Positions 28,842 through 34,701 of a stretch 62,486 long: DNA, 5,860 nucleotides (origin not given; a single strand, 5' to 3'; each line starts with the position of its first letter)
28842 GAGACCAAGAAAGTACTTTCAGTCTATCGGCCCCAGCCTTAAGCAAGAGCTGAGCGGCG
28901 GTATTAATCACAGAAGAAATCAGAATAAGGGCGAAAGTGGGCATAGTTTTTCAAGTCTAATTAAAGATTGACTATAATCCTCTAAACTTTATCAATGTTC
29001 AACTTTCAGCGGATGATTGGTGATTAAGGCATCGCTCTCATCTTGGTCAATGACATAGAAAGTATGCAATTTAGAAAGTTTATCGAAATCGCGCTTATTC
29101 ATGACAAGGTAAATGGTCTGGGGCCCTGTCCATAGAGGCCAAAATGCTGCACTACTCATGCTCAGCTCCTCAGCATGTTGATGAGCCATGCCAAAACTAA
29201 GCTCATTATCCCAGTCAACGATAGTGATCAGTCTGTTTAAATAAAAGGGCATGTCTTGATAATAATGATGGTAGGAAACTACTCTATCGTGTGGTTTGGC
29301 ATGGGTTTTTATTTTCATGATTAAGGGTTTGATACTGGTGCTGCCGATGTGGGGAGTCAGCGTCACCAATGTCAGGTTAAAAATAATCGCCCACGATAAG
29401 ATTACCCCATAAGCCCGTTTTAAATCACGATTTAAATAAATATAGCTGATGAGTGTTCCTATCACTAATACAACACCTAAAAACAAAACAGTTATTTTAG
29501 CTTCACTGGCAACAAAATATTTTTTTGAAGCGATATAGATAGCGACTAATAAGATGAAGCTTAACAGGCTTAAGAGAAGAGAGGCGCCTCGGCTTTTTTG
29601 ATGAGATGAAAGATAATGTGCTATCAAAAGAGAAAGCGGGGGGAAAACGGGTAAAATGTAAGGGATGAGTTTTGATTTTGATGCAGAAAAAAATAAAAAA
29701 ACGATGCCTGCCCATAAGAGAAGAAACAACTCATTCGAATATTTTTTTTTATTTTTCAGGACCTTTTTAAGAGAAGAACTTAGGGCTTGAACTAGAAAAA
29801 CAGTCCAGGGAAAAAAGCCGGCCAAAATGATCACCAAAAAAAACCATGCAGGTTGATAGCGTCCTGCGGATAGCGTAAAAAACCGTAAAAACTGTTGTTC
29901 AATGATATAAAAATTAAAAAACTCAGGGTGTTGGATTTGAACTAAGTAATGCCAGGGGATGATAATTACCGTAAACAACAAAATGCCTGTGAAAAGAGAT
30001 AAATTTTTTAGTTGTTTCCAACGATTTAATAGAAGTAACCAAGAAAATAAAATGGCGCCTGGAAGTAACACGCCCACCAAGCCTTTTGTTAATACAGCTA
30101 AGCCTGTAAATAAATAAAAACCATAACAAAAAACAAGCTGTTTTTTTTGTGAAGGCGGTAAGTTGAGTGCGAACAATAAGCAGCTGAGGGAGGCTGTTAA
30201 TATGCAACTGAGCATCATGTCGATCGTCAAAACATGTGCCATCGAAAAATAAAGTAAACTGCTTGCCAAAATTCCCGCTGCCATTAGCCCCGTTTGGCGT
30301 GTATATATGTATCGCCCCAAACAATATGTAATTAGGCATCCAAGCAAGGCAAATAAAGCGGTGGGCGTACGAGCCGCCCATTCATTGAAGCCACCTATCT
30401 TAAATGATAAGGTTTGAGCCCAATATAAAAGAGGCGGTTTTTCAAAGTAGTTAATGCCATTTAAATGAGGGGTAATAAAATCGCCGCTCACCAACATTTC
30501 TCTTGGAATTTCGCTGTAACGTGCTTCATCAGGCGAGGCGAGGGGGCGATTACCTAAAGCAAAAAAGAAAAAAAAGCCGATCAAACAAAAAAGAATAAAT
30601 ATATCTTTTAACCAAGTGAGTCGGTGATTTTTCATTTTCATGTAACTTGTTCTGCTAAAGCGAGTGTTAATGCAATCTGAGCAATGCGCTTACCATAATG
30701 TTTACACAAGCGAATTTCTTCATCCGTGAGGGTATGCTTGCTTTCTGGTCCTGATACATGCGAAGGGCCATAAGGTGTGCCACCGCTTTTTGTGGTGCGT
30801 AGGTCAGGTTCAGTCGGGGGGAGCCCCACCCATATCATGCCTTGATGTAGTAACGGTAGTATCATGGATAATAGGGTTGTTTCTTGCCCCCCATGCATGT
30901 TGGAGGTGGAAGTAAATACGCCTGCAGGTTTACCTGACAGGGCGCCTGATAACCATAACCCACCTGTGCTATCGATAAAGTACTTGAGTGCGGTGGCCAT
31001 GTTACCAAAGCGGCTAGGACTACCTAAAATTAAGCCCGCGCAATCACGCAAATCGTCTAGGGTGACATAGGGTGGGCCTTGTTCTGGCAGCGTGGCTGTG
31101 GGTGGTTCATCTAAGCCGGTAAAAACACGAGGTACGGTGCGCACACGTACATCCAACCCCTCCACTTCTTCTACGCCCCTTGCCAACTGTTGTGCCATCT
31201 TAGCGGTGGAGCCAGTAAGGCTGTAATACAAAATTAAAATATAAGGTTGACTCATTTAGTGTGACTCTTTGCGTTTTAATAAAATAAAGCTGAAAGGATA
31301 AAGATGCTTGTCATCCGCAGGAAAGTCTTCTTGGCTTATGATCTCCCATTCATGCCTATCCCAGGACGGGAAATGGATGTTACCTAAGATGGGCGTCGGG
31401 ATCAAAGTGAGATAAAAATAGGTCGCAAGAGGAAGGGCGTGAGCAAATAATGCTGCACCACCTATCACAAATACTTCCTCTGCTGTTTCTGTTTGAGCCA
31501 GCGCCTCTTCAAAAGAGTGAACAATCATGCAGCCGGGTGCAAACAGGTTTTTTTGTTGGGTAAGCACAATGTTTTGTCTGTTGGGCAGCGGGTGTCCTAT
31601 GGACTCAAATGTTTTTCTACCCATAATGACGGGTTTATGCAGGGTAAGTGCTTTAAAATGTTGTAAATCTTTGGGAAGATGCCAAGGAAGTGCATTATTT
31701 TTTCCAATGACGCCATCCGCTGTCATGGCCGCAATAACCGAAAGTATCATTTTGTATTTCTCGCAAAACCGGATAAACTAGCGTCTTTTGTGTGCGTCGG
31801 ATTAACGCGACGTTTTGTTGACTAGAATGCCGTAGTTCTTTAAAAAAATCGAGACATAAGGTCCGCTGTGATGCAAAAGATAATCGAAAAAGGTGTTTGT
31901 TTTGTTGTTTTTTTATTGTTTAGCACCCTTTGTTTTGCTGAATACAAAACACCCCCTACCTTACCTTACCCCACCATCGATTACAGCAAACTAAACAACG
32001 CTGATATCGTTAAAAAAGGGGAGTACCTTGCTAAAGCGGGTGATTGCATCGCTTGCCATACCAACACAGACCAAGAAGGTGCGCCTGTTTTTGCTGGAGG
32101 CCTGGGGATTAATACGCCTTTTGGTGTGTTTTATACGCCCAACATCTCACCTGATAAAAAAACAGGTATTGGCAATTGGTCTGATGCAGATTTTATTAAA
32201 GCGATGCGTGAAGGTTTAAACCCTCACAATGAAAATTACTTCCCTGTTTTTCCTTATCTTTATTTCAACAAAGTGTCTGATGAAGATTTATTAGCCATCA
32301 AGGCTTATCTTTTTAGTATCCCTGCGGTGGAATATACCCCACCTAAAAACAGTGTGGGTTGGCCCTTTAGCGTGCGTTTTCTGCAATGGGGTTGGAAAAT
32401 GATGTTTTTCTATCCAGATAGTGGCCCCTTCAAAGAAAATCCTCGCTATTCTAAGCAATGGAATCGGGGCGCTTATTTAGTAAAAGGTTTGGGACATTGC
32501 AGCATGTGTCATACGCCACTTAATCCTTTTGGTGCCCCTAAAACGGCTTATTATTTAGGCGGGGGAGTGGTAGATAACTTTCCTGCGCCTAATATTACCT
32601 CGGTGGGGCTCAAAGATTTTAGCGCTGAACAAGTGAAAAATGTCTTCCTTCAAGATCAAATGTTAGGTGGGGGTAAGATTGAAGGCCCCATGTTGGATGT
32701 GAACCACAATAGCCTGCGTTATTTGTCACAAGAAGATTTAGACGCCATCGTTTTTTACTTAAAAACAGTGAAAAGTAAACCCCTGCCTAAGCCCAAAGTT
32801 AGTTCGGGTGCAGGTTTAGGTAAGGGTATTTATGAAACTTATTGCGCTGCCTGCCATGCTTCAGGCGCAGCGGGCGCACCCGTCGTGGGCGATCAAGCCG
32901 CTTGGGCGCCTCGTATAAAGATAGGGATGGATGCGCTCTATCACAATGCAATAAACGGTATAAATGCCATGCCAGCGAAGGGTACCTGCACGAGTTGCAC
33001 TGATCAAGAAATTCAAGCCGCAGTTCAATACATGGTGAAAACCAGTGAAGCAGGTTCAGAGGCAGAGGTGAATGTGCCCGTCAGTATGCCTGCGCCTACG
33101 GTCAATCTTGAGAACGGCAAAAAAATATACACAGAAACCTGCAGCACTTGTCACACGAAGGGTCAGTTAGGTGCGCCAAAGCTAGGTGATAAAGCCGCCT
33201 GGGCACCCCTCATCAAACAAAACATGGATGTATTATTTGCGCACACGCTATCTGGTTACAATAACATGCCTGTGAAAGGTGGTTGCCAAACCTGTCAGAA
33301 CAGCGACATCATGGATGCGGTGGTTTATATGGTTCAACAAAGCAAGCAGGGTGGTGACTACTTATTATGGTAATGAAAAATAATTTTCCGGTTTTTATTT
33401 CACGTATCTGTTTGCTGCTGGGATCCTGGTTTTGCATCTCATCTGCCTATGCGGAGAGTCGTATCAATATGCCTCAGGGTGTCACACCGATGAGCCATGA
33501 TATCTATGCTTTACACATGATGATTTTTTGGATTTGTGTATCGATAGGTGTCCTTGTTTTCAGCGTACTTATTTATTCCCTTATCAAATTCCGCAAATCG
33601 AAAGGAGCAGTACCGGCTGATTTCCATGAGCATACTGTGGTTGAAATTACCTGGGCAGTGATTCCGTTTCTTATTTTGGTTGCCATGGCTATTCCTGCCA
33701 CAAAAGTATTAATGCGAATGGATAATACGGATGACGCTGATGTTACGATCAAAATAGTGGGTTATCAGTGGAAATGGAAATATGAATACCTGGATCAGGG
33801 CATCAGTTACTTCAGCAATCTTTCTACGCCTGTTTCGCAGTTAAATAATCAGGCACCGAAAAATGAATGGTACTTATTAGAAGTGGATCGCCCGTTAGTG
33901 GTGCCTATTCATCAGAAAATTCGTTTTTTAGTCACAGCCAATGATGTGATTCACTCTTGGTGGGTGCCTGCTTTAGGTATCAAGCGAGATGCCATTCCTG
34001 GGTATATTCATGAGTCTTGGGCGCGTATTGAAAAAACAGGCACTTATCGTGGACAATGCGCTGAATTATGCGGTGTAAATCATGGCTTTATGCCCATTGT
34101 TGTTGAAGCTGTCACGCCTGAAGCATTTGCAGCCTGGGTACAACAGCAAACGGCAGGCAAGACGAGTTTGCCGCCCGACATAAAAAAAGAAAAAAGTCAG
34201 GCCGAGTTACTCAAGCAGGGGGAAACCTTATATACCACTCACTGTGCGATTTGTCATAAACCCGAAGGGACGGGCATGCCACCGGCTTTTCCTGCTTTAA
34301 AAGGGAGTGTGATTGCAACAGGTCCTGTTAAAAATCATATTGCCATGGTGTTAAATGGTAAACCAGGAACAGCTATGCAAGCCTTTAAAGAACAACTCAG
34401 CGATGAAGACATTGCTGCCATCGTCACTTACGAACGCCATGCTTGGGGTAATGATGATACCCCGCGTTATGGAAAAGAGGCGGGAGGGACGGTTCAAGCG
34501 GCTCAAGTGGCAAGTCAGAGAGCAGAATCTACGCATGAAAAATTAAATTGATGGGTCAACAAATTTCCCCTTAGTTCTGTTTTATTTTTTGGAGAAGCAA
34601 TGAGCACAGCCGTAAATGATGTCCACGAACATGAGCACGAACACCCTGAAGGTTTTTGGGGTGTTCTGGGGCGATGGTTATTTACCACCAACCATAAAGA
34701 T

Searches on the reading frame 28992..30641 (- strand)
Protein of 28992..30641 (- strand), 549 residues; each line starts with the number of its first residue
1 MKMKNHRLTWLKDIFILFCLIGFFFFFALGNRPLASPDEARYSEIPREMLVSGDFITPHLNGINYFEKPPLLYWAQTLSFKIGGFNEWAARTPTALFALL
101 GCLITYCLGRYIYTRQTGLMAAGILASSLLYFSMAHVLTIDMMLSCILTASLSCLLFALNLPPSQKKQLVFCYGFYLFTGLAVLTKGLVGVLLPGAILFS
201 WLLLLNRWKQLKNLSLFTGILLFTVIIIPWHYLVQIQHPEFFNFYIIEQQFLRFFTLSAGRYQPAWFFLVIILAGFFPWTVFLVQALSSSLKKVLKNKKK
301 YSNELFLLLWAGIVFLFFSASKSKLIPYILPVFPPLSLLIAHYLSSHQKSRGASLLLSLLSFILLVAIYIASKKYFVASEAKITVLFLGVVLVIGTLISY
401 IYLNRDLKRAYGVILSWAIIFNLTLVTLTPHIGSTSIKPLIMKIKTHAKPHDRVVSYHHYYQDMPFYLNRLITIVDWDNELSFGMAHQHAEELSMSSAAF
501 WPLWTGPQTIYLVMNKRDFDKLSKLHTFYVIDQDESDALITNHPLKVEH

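Call 19: search_protein_families(library=ncbifam, proteins=[window:28992-30641:-], max_evalue=0.00001)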
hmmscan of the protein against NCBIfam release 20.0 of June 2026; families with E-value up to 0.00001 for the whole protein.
window:28992-30641:- (549 aa): 1 family
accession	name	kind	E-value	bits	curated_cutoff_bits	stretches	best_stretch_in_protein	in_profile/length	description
NF009784.2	PRK13279.1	equivalog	1.5e-69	235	567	1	13-500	6-502/539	lipid IV(A) 4-amino-4-deoxy-L-arabinosyltransferase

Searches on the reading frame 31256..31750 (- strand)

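Call 64: search_protein_families(library=pfam, proteins=[window:31256-31750:-], max_evalue=0.001)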
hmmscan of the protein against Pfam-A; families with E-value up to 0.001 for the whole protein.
window:31256-31750:- (164 aa): 1 family
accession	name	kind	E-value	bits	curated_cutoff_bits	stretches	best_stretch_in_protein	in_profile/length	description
PF00186.24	DHFR_1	-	2.2e-58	196.9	25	1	3-160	2-159/159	Dihydrofolate reductase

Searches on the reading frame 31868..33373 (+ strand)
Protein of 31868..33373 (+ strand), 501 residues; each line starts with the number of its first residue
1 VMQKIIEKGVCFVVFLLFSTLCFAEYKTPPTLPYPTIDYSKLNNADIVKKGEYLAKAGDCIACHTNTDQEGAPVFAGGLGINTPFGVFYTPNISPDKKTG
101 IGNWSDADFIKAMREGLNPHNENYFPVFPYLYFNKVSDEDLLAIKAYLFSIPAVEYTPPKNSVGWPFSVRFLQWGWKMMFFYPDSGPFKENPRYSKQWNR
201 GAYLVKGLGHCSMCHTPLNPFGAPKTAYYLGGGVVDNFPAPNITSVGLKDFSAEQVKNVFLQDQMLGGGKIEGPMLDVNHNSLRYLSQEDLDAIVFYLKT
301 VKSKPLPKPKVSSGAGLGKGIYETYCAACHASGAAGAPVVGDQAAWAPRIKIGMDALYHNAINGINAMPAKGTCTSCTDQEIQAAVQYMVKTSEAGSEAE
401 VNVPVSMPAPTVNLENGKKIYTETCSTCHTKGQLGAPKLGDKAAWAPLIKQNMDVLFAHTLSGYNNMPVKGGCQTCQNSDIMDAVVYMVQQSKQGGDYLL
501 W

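Call 19: search_protein_families(library=ncbifam, proteins=[window:31868-33373:+], max_evalue=0.00001)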
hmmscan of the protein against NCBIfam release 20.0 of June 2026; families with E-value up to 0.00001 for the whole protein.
window:31868-33373:+ (501 aa): 5 families
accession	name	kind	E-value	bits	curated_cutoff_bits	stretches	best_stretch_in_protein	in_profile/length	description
NF045930.1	Cytc6PetJCyano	equivalog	1.1e-10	41.4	135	1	402-495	16-109/110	cytochrome c6 PetJ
NF050122.1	bc1_QcrC_actin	exception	6.5e-09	35.5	200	1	316-496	42-219/253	cytochrome bc1 complex diheme cytochrome c subunit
TIGR00782.1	ccoP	equivalog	4.9e-08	32.6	179.95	1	316-440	108-229/285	cytochrome-c oxidase, cbb3-type subunit III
NF011054.0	PRK14486.1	equivalog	1.8e-07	30.9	447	0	387-491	181-290/294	putative bifunctional cbb3-type cytochrome c oxidase subunit II/cytochrome c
TIGR03507.1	decahem_SO1788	subfamily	8.8e-07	27.8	209.3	0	324-434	577-665/672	OmcA/MtrC family decaheme c-type cytochrome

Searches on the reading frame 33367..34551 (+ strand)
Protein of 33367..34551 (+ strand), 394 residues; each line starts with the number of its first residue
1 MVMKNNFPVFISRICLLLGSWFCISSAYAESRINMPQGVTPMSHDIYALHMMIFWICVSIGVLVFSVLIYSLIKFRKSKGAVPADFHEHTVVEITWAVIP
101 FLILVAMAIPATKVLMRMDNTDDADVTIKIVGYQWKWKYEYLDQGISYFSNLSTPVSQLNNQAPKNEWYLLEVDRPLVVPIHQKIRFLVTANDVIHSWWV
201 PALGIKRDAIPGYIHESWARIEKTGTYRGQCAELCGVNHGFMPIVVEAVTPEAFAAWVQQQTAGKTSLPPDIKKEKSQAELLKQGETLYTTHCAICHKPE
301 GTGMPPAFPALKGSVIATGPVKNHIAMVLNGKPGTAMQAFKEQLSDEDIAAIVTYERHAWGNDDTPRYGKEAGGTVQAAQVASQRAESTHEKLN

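Call 19: search_protein_families(library=ncbifam, proteins=[window:33367-34551:+], max_evalue=0.00001)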
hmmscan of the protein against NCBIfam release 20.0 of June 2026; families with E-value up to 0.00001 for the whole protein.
window:33367-34551:+ (394 aa): 9 families
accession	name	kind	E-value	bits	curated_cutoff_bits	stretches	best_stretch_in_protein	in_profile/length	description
TIGR02866.1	CoxB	equivalog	1.3e-55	188.1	147.7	1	41-258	4-201/202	cytochrome c oxidase subunit II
NF050117.1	aa3_CtaC_Actin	exception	6.3e-48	163.1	250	1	28-259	19-243/244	aa3-type cytochrome oxidase subunit II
TIGR01432.1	QOXA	equivalog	3.1e-26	92.1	240.95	2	17-156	3-146/227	cytochrome aa3 quinol oxidase subunit II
TIGR01433.1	CyoA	equivalog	5.6e-18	65.2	266.2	2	177-260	141-224/226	ubiquinol oxidase subunit II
NF007816.0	PRK10525.1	equivalog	3.9e-13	49.2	511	0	51-156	47-157/318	cytochrome o ubiquinol oxidase subunit II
NF011054.0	PRK14486.1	equivalog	1.6e-08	34.4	447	1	277-357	210-288/294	putative bifunctional cbb3-type cytochrome c oxidase subunit II/cytochrome c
TIGR00782.1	ccoP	equivalog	8.7e-08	31.8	179.95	1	274-357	195-279/285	cytochrome-c oxidase, cbb3-type subunit III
NF045930.1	Cytc6PetJCyano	equivalog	5.2e-06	26.4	135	0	276-355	22-101/110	cytochrome c6 PetJ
NF050122.1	bc1_QcrC_actin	exception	9.1e-06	25.2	200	0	252-359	108-211/253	cytochrome bc1 complex diheme cytochrome c subunit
